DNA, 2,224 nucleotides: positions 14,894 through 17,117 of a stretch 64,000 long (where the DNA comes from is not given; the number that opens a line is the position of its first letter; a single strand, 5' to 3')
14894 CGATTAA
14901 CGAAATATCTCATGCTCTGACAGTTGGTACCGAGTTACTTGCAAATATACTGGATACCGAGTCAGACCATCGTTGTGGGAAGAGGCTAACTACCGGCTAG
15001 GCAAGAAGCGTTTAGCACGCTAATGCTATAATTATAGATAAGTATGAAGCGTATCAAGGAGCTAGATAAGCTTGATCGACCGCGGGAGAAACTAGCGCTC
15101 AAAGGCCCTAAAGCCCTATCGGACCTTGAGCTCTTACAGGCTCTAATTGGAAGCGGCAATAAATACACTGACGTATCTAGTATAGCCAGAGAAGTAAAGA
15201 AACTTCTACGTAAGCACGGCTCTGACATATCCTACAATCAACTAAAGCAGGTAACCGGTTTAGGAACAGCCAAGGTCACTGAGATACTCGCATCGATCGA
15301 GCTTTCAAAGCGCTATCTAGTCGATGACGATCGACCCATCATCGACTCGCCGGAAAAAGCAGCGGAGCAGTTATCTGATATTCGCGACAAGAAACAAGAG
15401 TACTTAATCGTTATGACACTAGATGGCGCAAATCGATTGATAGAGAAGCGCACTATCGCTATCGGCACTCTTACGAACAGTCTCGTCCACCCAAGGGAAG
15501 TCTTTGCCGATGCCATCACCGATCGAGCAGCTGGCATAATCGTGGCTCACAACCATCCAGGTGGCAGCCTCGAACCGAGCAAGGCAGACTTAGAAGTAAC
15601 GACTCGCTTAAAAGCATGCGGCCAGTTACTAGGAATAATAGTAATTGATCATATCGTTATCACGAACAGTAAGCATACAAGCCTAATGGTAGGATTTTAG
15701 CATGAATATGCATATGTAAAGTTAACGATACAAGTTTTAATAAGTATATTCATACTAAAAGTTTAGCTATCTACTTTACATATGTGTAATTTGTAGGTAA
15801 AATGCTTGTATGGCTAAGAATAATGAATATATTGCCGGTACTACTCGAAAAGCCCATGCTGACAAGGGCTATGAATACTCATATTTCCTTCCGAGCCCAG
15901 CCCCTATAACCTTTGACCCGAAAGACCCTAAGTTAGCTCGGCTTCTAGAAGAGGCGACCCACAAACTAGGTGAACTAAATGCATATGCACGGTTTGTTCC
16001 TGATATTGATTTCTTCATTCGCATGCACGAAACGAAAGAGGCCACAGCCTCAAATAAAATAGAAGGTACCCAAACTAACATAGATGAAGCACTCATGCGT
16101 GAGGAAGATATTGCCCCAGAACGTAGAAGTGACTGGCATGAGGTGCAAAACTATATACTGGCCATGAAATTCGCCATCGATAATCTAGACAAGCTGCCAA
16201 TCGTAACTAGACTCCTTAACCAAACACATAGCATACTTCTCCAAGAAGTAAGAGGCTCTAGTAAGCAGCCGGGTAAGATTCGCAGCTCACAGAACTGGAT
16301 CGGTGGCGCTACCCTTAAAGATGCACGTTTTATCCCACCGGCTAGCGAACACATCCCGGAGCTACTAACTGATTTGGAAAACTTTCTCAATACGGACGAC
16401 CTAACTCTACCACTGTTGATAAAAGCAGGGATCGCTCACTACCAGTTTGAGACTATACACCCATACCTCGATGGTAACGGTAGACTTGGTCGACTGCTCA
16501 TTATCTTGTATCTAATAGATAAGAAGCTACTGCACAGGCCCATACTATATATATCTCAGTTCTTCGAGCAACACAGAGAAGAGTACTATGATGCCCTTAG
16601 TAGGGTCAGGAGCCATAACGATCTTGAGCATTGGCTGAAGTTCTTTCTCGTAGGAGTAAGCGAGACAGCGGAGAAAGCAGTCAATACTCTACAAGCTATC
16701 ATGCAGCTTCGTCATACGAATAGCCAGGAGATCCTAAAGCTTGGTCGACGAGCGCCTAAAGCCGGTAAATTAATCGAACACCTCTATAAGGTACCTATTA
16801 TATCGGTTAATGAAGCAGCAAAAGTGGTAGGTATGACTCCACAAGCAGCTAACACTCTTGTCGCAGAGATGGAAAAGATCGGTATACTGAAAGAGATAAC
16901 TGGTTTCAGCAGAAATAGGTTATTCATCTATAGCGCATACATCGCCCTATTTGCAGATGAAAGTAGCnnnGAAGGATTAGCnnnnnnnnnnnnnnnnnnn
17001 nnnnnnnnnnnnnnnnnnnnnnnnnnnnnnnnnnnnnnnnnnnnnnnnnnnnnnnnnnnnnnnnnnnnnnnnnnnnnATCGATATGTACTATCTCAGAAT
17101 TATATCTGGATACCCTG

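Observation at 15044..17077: RadC-Fic-(truncated hsdM) remnant of a type I R-M / mobile island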

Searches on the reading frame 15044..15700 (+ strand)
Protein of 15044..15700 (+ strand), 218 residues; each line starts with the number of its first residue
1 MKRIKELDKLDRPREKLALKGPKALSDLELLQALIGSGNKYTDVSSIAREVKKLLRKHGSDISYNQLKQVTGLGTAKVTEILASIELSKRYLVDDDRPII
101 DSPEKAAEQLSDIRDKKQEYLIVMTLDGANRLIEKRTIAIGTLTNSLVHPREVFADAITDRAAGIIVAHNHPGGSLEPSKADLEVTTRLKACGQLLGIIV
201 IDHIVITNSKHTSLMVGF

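Call 4: search_protein_families(library=pfam, proteins=[window:15044-15700:+], max_evalue=0.1)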
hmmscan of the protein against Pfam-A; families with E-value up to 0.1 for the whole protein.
window:15044-15700:+ (218 aa): 5 families
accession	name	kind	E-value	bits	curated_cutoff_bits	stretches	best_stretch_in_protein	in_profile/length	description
PF04002.20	RadC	-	7e-39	132.9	22.1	1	100-214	1-116/121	RadC-like JAB domain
PF20582.4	UPF0758_N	-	4.8e-16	59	27.1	1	4-78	1-76/77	UPF0758 N-terminal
PF04404.17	ERF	-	0.028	14.8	25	1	38-80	25-68/153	ERF superfamily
PF09743.14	E3_UFM1_ligase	-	0.05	13.7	23.2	0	37-91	46-100/272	E3 UFM1-protein ligase 1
PF14464.11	Prok-JAB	-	0.099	13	25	0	156-188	60-92/114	Prokaryotic homologs of the JAB domain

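Call 5: search_protein_families(library=ncbifam, proteins=[window:15044-15700:+], max_evalue=0.1)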
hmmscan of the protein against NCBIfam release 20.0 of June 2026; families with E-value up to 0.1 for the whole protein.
window:15044-15700:+ (218 aa): 3 families
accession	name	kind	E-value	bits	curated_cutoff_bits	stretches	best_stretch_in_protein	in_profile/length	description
TIGR00608.1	radc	subfamily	1.3e-59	201.6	133.85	1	12-214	1-212/218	RadC family protein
NF000642.1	PRK00024.1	equivalog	4e-59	199.8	180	1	14-214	1-206/212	RadC family protein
NF001625.0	PRK00411.1-3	equivalog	0.019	13.7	501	1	47-88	152-193/415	ORC1-type DNA replication protein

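Call 36: search_protein_families(library=padloc, proteins=[window:15044-15700:+], max_evalue=0.01)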
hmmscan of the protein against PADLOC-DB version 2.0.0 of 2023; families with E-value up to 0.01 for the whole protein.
window:15044-15700:+ (218 aa): 0 families

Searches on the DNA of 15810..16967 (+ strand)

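Call 52: search_dna_similar(query=L106:3905-5060:+, collection=ecoli_genomes, mode=distant, max_rows=15)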
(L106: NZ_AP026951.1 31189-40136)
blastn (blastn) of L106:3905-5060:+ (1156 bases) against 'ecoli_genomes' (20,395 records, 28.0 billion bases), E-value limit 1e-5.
Records with a match: 278; places in all: 278; records where one place covers at least 80% of the query: 277.
Genomes with a match: 278 of 5426; with a place that covers at least 80% of the query: 277. Places per genome that has any: lowest 1, median 1, highest 1. On chromosomes: 278 places; on plasmids: 0.
Best place of each record, by identity: 60-80% 278.
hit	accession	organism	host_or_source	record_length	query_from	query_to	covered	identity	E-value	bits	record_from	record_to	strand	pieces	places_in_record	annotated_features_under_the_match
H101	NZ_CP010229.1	Escherichia coli strain S10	not applicable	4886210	118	1070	82%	71.8%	2e-137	499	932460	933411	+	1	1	fic: protein adenylyltransferase Fic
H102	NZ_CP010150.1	Escherichia coli strain D7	dog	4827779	118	1070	82%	71.7%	7e-137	498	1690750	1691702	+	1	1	fic: protein adenylyltransferase Fic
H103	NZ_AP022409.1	Escherichia coli strain STW0522-31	-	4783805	118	1070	82%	71.7%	7e-137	498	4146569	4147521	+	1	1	fic: protein adenylyltransferase Fic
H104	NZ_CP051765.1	Escherichia coli strain SCU-113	Homo sapiens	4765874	118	1070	82%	71.7%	7e-137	498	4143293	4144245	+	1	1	fic: protein adenylyltransferase Fic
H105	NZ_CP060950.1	Escherichia coli strain EC9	Homo sapiens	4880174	118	1070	82%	71.7%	7e-137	498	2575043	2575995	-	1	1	fic: protein adenylyltransferase Fic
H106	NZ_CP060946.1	Escherichia coli O157:H7 str. EC10 strain EC10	Homo sapiens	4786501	118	1070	82%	71.7%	7e-137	498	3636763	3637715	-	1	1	fic: protein adenylyltransferase Fic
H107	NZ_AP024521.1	Escherichia coli strain E189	Equus caballus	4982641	118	1070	82%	71.7%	7e-137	498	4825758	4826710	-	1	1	fic: protein adenylyltransferase Fic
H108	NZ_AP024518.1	Escherichia coli strain E148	Equus caballus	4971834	118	1070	82%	71.7%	7e-137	498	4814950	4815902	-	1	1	fic: protein adenylyltransferase Fic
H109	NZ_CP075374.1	Escherichia coli strain no107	stool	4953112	118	1070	82%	71.7%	7e-137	498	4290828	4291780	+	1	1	fic: protein adenylyltransferase Fic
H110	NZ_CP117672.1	Escherichia coli strain KW21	water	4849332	118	1070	82%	71.7%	7e-137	498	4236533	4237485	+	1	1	fic: protein adenylyltransferase Fic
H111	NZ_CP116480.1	Escherichia coli strain GTEN_24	Homo sapiens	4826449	118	1070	82%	71.7%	7e-137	498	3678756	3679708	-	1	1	fic: protein adenylyltransferase Fic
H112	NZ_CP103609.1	Escherichia coli strain 4314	Homo sapiens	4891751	118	1070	82%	71.7%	7e-137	498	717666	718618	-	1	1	fic: protein adenylyltransferase Fic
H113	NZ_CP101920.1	Escherichia coli strain QA-1986 630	missing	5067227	118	1070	82%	71.7%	7e-137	498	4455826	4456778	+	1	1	fic: protein adenylyltransferase Fic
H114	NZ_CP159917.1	Escherichia coli strain EC554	Homo sapiens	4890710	118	1070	82%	71.7%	7e-137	498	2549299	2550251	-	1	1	fic: protein adenylyltransferase Fic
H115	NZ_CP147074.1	Escherichia coli strain JSWP021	municipal wastewater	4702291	118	1070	82%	71.7%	7e-137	498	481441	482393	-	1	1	fic: protein adenylyltransferase Fic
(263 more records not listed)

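Call 53: get_annotated_region(hit=H101, flank=7000)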
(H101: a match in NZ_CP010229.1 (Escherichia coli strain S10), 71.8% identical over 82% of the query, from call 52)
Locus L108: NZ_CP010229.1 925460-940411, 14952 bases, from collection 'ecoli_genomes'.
description: Escherichia coli strain S10 chromosome, complete genome
organism: Escherichia coli strain S10 (NCBI taxid 562)
replicon: chromosome; assembly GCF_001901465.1
host: not applicable; source: -; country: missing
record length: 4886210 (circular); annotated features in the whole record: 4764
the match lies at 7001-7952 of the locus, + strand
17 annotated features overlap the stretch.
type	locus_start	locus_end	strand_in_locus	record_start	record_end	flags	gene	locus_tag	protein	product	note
CDS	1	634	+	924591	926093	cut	-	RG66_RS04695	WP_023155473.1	conjugal transfer protein TraG N-terminal domain-containing protein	-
CDS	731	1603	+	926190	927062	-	-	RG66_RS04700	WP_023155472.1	phosphorothioated DNA-binding restriction endonuclease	-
CDS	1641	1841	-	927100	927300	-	glgS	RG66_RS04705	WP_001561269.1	cell surface composition regulator GlgS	-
CDS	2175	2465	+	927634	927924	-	-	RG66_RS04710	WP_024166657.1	hypothetical protein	-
CDS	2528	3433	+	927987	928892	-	-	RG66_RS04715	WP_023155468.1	ArdC family protein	-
CDS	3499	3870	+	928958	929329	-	-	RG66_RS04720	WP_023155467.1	hypothetical protein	-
CDS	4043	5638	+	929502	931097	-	mobH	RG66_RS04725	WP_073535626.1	MobH family relaxase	-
CDS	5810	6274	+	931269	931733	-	-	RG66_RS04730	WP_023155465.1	GNAT family N-acetyltransferase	-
CDS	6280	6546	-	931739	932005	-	-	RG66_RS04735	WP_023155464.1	hypothetical protein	-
CDS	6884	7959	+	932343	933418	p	fic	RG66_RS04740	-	protein adenylyltransferase Fic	frameshifted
CDS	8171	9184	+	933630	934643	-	-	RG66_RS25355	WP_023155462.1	Fic family protein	-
CDS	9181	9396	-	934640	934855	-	-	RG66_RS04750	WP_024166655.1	hypothetical protein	-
CDS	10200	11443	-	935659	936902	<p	-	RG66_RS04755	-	tyrosine-type recombinase/integrase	frameshifted; incomplete; partial in the middle of a contig; missing C-terminus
tRNA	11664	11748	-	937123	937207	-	-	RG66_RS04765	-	tRNA-Leu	-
CDS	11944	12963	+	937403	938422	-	ahr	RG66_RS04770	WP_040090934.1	NADPH-dependent aldehyde reductase Ahr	-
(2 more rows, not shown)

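Call 55: get_annotated_region(hit=H103, flank=3000)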
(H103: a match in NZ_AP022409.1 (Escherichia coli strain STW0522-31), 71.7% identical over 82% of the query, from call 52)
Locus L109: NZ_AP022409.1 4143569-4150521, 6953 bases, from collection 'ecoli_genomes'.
description: Escherichia coli strain STW0522-31 chromosome, complete genome
organism: Escherichia coli strain STW0522-31 (NCBI taxid 562)
replicon: chromosome; assembly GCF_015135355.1
host: -; source: -; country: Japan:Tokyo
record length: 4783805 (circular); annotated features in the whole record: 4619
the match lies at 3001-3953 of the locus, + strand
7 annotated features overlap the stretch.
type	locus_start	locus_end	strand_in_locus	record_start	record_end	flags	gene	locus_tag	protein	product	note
CDS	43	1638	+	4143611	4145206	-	mobH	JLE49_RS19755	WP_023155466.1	MobH family relaxase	-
CDS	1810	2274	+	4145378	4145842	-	-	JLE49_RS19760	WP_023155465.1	GNAT family N-acetyltransferase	-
CDS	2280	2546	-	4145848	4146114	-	-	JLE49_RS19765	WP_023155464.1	hypothetical protein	-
CDS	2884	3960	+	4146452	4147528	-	fic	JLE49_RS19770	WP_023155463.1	protein adenylyltransferase Fic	-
CDS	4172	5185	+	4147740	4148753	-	-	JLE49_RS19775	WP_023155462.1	Fic family protein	-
CDS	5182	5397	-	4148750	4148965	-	-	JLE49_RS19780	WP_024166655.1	hypothetical protein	-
CDS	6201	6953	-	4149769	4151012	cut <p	-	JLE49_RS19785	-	tyrosine-type recombinase/integrase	frameshifted; incomplete; partial in the middle of a contig; missing C-terminus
